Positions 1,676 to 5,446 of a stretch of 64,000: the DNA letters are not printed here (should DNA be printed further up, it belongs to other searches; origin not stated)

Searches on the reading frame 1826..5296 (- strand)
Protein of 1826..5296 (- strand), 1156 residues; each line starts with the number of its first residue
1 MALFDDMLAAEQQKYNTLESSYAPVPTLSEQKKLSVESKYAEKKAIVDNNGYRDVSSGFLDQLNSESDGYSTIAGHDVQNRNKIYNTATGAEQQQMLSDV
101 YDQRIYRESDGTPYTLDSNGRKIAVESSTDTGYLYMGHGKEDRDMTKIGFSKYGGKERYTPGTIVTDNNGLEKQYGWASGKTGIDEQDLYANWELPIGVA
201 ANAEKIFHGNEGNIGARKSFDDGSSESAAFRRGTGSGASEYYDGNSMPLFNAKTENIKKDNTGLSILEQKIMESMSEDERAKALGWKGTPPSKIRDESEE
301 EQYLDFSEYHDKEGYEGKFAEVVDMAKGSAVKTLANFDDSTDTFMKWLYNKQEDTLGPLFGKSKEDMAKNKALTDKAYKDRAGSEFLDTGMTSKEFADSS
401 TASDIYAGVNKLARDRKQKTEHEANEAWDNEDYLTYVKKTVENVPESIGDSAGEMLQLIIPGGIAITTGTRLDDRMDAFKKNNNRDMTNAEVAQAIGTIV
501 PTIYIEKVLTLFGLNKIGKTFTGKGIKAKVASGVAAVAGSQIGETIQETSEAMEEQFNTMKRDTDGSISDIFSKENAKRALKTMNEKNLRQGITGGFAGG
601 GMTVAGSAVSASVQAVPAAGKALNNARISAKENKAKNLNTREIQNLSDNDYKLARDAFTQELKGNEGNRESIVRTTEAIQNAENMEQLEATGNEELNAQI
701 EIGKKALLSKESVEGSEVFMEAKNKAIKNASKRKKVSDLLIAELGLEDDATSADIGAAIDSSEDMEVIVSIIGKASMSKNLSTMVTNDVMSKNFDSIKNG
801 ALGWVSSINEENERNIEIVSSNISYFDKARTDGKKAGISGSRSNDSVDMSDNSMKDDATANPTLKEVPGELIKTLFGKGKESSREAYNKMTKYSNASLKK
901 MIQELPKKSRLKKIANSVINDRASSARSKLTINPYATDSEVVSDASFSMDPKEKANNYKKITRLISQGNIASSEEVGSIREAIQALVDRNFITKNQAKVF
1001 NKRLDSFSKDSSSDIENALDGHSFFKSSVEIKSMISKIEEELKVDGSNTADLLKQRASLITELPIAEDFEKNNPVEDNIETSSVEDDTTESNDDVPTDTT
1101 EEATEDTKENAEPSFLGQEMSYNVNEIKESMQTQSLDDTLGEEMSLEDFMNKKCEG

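Call 8: search_protein_families(library=pfam, proteins=[window:1826-5296:-], max_evalue=0.01)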
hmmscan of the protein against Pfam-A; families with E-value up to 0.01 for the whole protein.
window:1826-5296:- (1156 aa): 0 families

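Call 9: search_protein_families(library=phrogs, proteins=[window:1826-5296:-], max_evalue=0.01)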
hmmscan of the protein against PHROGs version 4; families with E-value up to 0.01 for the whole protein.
window:1826-5296:- (1156 aa): 0 families

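Call 16: find_encoding_contigs(protein=window:1826-5296:-, flank=10000, max_places=6)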
Protein window:1826-5296:- (1156 aa): 1 contig read that carries it; 1 place shown.
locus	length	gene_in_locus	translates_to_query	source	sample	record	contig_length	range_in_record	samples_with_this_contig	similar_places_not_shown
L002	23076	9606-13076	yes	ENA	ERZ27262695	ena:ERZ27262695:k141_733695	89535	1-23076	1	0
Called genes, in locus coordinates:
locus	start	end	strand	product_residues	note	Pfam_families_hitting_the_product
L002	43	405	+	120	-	-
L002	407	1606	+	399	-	-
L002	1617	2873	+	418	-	-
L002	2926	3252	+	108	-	-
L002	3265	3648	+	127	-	-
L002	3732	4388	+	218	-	-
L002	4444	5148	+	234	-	-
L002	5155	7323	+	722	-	-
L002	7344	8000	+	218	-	-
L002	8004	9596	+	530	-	-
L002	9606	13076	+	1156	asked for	-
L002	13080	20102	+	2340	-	-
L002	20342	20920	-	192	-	-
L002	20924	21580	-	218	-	-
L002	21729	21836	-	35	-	-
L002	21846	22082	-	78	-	-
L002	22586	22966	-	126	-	-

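Call 20: search_solved_structures(query=L002:13080-20099:+, max_evalue=10, show_alignments=2)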
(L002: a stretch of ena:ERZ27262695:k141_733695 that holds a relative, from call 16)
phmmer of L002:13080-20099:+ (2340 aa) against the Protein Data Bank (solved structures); distinct sequences matched with E-value up to 10: 0.

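Call 21: search_protein_families(library=phrogs, proteins=[L002:13080-20099:+, L002:9606-13073:+], max_evalue=1)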
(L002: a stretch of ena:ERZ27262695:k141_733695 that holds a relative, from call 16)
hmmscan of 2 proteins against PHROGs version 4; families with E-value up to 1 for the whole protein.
L002:13080-20099:+ (2340 aa): 1 family
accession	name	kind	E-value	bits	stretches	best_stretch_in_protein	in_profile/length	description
phrog_2206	-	DNA, RNA and nucleotide metabolism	4.2e-18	64.8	2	2193-2329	3273-3399/3406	virion RNA polymerase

L002:9606-13073:+ (1156 aa): 0 families

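Call 22: search_protein_families(library=pfam, proteins=[L002:13080-20099:+, L002:9606-13073:+], max_evalue=1)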
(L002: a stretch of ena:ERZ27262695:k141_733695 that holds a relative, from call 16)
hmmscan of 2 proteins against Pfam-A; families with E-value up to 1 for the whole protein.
L002:13080-20099:+ (2340 aa): 2 families
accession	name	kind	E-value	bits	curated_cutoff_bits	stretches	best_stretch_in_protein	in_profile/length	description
PF15387.11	DUF4611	-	0.046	14.3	32.1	0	1671-1706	7-42/96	Domain of unknown function (DUF4611)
PF19269.4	Anticodon_2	-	0.095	13.5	23.6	1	338-382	55-99/141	Anticodon binding domain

L002:9606-13073:+ (1156 aa): 3 families
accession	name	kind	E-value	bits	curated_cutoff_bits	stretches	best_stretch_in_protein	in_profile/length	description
PF12746.13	GNAT_acetyltran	-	0.028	14.5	26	1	870-925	80-137/243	GNAT acetyltransferase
PF12451.13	VPS11_C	-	0.35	11.5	25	0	981-1010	2-30/45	Vacuolar protein sorting protein 11 C terminal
PF16598.10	Edc3_linker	-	0.71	10.8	30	1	965-1013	16-63/91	Linker region of enhancer of mRNA-decapping protein 3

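Call 25: find_homologous_proteins(query=L002:13080-20099:+, max_evalue=0.001)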
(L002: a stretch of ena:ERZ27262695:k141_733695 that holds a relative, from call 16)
Query L002:13080-20099:+ (2340 aa): 3 proteins with E <= 0.001 among 8000 candidates.
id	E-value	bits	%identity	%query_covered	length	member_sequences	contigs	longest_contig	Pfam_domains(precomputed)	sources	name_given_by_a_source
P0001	0.0e+0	5180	100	100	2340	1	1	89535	-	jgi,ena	-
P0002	0.0e+0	2128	50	50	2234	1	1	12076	-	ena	-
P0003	0.0e+0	1218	38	47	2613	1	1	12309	-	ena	-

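Call 26: find_encoding_contigs(protein=P0002, flank=10000)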
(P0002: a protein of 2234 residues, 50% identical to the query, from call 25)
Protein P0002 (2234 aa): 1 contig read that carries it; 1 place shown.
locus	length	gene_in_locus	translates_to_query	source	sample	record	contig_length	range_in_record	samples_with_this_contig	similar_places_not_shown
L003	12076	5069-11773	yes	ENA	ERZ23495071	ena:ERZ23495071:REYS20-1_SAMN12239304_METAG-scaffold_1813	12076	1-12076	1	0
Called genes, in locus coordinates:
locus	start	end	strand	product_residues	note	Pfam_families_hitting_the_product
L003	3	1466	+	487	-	?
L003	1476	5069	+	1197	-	-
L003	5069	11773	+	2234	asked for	-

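Call 27: find_encoding_contigs(protein=P0003, flank=10000)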
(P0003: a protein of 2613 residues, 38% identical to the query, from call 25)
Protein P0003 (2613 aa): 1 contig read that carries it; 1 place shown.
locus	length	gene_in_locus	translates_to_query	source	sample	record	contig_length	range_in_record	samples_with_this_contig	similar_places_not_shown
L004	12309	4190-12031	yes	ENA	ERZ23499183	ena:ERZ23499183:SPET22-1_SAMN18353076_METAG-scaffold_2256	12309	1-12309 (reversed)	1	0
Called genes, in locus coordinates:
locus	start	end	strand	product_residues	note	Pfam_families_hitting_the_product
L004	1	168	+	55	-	?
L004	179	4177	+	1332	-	-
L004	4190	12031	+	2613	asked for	-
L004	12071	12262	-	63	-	-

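Call 30: search_solved_structures(query=A1, max_evalue=10, show_alignments=2)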
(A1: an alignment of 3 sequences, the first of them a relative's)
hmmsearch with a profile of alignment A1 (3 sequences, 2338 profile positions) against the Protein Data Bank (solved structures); distinct sequences matched with E-value up to 10: 3.
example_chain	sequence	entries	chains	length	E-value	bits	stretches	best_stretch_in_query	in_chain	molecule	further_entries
8xks_M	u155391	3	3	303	0.16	11.9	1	1508-1599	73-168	Moc29 | CrTam34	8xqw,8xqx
3p83_D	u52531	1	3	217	1.7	8.5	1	17-132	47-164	Ribonuclease HII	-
1i39_A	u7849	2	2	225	1.9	8.3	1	17-132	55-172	RIBONUCLEASE HII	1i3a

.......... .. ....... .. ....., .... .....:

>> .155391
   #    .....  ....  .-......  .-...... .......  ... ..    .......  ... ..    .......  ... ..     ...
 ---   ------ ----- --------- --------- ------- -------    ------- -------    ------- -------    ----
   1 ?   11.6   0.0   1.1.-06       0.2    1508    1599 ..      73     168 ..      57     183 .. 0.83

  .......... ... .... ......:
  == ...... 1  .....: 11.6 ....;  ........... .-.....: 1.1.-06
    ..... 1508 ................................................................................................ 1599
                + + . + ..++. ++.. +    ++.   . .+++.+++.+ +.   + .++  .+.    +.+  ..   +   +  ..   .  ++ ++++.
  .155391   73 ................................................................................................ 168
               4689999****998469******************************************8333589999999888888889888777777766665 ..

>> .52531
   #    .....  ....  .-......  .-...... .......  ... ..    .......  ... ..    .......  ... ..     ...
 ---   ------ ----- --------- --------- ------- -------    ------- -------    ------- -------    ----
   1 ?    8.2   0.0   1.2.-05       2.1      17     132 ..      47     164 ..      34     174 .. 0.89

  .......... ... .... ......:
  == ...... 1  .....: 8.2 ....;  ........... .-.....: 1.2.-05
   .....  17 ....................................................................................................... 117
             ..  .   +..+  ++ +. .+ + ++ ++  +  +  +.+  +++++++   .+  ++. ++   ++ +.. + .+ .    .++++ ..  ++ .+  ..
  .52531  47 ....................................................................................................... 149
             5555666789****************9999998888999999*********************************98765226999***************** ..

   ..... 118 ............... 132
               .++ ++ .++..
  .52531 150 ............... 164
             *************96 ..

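Call 31: search_dna_similar(query=P0001, collection=phages, mode=protein, max_evalue=0.001, max_rows=40, rows=spread)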
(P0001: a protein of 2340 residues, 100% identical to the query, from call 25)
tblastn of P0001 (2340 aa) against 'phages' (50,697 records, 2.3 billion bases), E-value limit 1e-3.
Records with a match: 189; places in all: 189; records where one place covers at least 80% of the query: 0.
Best place of each record, by identity: <60% 189.
By first word of the organism name: Pseudomonas 84; Vibrio 65; Pectobacterium 14; Klebsiella 13; Acinetobacter 3; Alteromonas 2; Kosakonia 2; Enterobacter 2; Photobacterium 2; Escherichia 1; and 1 more.
By host as written in the record: - 61; Pseudomonas aeruginosa 33; Pseudomonas aeruginosa ATCC 27853 12; Pseudomonas aeruginosa PAO1 11; Vibrio breoganii 5; Pseudomonas sp. 4; Pectobacterium atrosepticum DSM 30186 3; Pectobacterium atrosepticum F41 3; and 35 more.
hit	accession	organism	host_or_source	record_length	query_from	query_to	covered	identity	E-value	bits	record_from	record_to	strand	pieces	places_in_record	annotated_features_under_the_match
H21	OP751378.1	Alteromonas phage vB_AmeP_PT11-V19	Alteromonas mediterranea PT11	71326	1172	2330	50%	25.0%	9e-63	246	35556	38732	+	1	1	RNA polymerase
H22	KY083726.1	Pectobacterium phage A38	Pectobacterium wasabiae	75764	1963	2303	15%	23.2%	8e-8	64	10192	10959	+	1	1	hypothetical protein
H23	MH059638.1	Pectobacterium phage Nepra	Pectobacterium atrosepticum DSM18077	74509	1963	2303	15%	23.2%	1e-7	64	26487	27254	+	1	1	virion RNA polymerase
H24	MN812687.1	Pectobacterium phage Possum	Pectobacterium atrosepticum F41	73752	1963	2303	15%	23.2%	2e-7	63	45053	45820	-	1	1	virion associated RNA polymerase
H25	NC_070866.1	Pseudomonas phage 98PfluR60PP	Pseudomonas fluorescens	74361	1976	2310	14%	18.8%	4e-8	65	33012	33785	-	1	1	RNA polymerase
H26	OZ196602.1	Vibrio phage K480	Seawater and oysters mix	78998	2130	2303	7%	27.0%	1e-4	54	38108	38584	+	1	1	virion RNA polymerase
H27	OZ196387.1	Vibrio phage D491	Seawater and oysters mix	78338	2172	2303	6%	29.3%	7e-5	54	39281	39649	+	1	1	virion RNA polymerase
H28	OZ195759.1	Vibrio phage D500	Seawater and oysters mix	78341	2172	2303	6%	29.3%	7e-5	54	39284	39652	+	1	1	virion RNA polymerase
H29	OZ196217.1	Vibrio phage D515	Seawater and oysters mix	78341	2172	2303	6%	29.3%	7e-5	54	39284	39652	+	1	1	virion RNA polymerase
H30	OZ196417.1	Vibrio phage D467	Seawater and oysters mix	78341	2172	2303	6%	29.3%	7e-5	54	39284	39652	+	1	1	virion RNA polymerase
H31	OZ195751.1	Vibrio phage D472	Seawater and oysters mix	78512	2172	2303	6%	29.3%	7e-5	54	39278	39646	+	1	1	virion RNA polymerase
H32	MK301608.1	Vibrio virus vB_VspP_SBP1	Vibrio sp. SCSIO30225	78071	2178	2303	5%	30.2%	8e-5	54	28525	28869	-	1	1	virion RNA polymerase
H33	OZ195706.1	Vibrio phage D454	Seawater and oysters mix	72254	2178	2303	5%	29.9%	3e-4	53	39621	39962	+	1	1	virion RNA polymerase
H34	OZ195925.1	Vibrio phage D457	Seawater and oysters mix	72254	2178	2303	5%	29.9%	3e-4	53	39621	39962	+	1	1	virion RNA polymerase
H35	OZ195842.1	Vibrio phage D301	Seawater and oysters mix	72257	2178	2303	5%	29.9%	3e-4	53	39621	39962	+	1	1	virion RNA polymerase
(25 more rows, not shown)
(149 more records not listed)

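Call 32: get_annotated_region(hit=H21, flank=12000)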
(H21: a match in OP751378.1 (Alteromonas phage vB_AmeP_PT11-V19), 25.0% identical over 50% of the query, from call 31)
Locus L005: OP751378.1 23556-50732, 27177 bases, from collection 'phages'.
description: Alteromonas phage vB_AmeP_PT11-V19, complete genome.
organism: Alteromonas phage vB_AmeP_PT11-V19 (NCBI taxid 2996182)
taxonomy: Viruses; Duplodnaviria; Heunggongvirae; Uroviricota; Caudoviricetes
host: Alteromonas mediterranea PT11; source: -; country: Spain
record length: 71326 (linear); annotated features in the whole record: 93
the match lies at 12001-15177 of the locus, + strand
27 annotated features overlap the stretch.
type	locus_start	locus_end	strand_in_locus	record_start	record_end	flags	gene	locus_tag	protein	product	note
CDS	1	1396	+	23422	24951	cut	-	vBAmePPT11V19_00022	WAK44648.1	tail-related protein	-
CDS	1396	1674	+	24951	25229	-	-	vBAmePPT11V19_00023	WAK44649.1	hypothetical protein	-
CDS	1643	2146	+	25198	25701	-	-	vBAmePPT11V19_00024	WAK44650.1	hypothetical protein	-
CDS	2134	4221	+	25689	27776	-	-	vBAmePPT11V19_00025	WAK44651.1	hypothetical protein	-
CDS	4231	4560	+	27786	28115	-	-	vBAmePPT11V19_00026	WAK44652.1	hypothetical protein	-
CDS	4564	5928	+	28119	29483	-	-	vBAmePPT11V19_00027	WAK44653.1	hypothetical protein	-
CDS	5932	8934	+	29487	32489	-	-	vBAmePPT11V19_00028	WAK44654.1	hypothetical protein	-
CDS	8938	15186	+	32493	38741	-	-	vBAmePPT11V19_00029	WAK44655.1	RNA polymerase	-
CDS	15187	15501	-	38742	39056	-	-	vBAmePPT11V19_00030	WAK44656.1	hypothetical protein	-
CDS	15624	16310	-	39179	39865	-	-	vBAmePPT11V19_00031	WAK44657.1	hypothetical protein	-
CDS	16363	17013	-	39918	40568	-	-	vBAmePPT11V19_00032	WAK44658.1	exonuclease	-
CDS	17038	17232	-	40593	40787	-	-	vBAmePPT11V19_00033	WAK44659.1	hypothetical protein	-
CDS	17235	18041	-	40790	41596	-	-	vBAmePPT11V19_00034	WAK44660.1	ATP-dependent helicase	-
CDS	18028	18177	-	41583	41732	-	-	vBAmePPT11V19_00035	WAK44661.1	hypothetical protein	-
CDS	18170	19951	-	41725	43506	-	-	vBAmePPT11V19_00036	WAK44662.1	DNA polymerase I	-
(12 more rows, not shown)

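Call 52: search_protein_representatives(alignment_id=A2)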
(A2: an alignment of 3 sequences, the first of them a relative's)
Query: 3 sequences, 1055 profile positions. Proteins with E-value up to 0.001 (for the whole library): 90; up to 1e-10: 72; up to 1e-30: 35. The best 90 are listed.
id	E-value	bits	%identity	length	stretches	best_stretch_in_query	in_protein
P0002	0.0e+00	1888.4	-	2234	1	1-1054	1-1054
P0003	0.0e+00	1725.7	-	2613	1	1-1054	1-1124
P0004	0.0e+00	1122.9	-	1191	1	12-1052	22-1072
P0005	3.2e-298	1008.5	-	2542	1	1-1045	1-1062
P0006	2.9e-243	826.6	-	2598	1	1-1044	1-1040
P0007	4.1e-237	806.2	-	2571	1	23-1052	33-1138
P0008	5.7e-131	454.7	-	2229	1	1-1048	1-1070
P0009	1.6e-127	443.3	-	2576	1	22-1042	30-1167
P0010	4.2e-127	441.9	-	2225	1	10-1049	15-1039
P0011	1.3e-123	430.3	-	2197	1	1-1050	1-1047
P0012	1.6e-121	423.5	-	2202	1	2-1043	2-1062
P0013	2.5e-114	399.6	-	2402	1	1-1045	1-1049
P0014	2.6e-111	389.7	-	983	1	24-926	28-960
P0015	3.0e-111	389.5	-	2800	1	103-1013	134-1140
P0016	1.3e-110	387.3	-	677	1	10-659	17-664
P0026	1.3e-51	192.0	-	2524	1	32-1040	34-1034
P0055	2.3e-19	85.2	-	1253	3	284-662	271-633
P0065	9.6e-15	69.9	-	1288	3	68-617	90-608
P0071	9.4e-12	60.0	-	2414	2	64-733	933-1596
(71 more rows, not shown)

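Call 56: predict_structure(alignment_id=A2)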
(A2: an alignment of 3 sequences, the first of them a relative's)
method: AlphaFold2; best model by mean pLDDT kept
length: 1050 residues; sequences in the alignment: 3
mean_pLDDT: 45.8   pTM: 0.30
mean pLDDT of the five models: 45.8, 44.8, 42.7, 41.8, 36.9
residues with pLDDT >= 90: 13; 70-90: 161; 50-70: 211; < 50: 665
segments of 3 or more residues with pLDDT < 50: 1-113, 124-141, 167-179, 207-230, 244-249, 262-341, 363-368, 392-416, 437-467, 469-473, 480-482, 499-502, 585-641, 688-695, 783-1050
pLDDT, mean of each block of 10 residues (from residue 1): 22 25 27 23 35 34 36 35 25 28 34 51 47 39 56 63 50 41 59 58 57 32 36 61 48 54 44 37 30 22 21 24 27 36 63 73 48 69 65 35 26 45 63 52 28 35 42 54 56 59 68 80 78 64 77 70 69 72 42 23 22 26 31 32 62 64 79 79 59 50 78 80 87 91 87 85 86 70 44 35 33 33 39 41 47 39 28 33 30 28 31 33 31 35 28 27 25 24 33 31 33 32 28 24 22
secondary structure, 60 per line:
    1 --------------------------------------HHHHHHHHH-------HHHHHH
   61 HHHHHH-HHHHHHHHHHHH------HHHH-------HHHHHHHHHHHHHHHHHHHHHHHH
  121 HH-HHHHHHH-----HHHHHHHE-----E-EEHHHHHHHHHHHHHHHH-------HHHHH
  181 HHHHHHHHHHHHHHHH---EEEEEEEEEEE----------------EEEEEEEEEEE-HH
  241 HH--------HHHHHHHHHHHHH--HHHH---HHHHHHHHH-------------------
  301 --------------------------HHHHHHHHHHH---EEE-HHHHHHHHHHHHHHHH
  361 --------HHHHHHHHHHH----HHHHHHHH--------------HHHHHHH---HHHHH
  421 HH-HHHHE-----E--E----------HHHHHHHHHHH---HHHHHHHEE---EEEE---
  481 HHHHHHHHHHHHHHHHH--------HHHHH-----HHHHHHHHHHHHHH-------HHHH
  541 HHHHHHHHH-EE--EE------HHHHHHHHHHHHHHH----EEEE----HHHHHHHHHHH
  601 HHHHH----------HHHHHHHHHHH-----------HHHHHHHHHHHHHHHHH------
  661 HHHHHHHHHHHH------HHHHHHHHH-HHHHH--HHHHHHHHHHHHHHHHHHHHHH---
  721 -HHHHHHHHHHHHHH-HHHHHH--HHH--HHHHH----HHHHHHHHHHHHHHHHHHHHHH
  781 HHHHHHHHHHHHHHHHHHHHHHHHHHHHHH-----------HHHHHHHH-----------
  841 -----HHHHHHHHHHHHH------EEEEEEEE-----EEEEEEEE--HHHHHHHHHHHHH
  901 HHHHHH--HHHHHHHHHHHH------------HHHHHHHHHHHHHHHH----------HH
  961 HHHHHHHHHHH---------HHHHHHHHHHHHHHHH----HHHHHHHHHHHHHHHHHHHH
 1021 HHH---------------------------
elements in order (helices of 4 or more, strands of 3 or more residues): H39-47 H55-66 H68-79 H86-89 H97-122 H124-130 H136-142 H153-168 H176-196 E200-210 E227-237 H239-242 H251-263 H266-269 H273-281 H327-337 E341-343 H345-360 H369-379 H384-391 H406-412 H416-422 H424-427 H448-458 H462-468 E474-477 H481-497 H506-510 H516-529 H537-549 H563-577 E582-585 H590-605 H616-626 H638-654 H661-672 H679-687 H689-693 H696-717 H722-735 H737-742 H750-754 H759-810 H822-829 H846-858 E865-872 E878-885 H888-906 H909-920 H933-948 H959-971 H981-996 H1001-1023

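Call 60: find_encoding_contigs(protein=P0065, flank=10000, max_places=2)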
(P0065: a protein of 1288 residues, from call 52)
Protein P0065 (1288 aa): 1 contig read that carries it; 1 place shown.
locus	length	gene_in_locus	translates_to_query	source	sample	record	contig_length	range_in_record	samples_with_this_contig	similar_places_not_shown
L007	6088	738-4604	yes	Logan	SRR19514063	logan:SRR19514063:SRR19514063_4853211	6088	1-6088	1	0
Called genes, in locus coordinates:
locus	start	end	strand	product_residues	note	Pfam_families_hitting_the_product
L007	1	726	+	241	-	?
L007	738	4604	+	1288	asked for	-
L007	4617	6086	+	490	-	?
